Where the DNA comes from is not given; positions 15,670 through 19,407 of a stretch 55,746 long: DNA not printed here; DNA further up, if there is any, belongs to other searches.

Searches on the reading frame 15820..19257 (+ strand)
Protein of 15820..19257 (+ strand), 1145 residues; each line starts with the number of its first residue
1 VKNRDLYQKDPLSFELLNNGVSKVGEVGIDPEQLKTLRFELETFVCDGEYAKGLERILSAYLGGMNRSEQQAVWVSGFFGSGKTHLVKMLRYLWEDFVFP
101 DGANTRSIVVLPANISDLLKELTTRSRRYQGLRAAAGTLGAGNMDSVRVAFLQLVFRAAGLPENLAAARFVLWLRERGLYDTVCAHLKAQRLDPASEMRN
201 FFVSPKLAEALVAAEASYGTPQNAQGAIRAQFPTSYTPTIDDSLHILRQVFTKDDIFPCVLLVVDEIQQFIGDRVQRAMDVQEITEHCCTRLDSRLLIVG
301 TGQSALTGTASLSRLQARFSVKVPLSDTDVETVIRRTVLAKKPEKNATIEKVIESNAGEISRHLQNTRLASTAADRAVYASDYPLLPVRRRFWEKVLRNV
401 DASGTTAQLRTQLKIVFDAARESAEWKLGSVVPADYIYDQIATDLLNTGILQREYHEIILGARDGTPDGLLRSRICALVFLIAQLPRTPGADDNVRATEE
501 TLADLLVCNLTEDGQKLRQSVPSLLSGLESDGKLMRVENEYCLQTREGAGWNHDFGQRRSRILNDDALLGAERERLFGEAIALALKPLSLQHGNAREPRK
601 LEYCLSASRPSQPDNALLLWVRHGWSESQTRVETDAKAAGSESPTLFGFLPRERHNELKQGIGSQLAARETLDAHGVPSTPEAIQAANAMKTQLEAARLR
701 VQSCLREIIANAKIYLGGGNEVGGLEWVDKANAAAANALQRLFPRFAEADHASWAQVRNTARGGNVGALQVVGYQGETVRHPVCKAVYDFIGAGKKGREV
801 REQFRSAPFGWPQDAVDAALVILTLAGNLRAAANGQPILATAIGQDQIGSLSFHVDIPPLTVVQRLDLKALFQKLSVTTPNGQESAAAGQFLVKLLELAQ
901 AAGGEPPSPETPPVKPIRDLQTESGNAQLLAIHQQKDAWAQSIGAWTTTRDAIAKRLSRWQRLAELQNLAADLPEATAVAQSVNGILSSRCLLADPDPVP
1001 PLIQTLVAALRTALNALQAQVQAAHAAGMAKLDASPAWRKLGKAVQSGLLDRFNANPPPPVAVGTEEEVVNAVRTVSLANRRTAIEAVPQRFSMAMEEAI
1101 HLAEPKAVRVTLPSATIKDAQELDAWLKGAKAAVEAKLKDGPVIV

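Call 8: search_protein_families(library=padloc, proteins=[window:15820-19257:+], max_evalue=0.00001)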
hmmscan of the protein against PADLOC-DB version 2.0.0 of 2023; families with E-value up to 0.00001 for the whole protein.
window:15820-19257:+ (1145 aa): 10 families
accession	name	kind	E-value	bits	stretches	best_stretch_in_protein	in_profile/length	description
PDLC02489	BrxC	-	0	1333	1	1-1145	1-1145/1146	BrxC-PglY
PDLC02471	BrxC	-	1.4e-42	143.9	1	27-842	19-842/1190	BrxC-PglY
PDLC02479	BrxC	-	3.9e-35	119.4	1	28-537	18-533/1172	BrxC-PglY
PDLC02483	BrxC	-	4.3e-23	79.3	1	37-442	33-459/1212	BrxC-PglY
PDLC02491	BrxC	-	9.2e-21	71.7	2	260-448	267-471/794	BrxC-PglY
PDLC02476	BrxC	-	1.6e-17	60.5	1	260-442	258-458/1180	BrxC-PglY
PDLC02493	BrxC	-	8.1e-12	42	0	35-98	28-88/1215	BrxC-PglY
PDLC02486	BrxC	-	1.1e-11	41.4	1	66-439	75-461/1207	BrxC-PglY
PDLC02484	BrxC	-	2.6e-08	30.3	0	247-517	254-540/1186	BrxC-PglY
PDLC02473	BrxC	-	7.5e-08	28.5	1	256-536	254-536/1277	BrxC-PglY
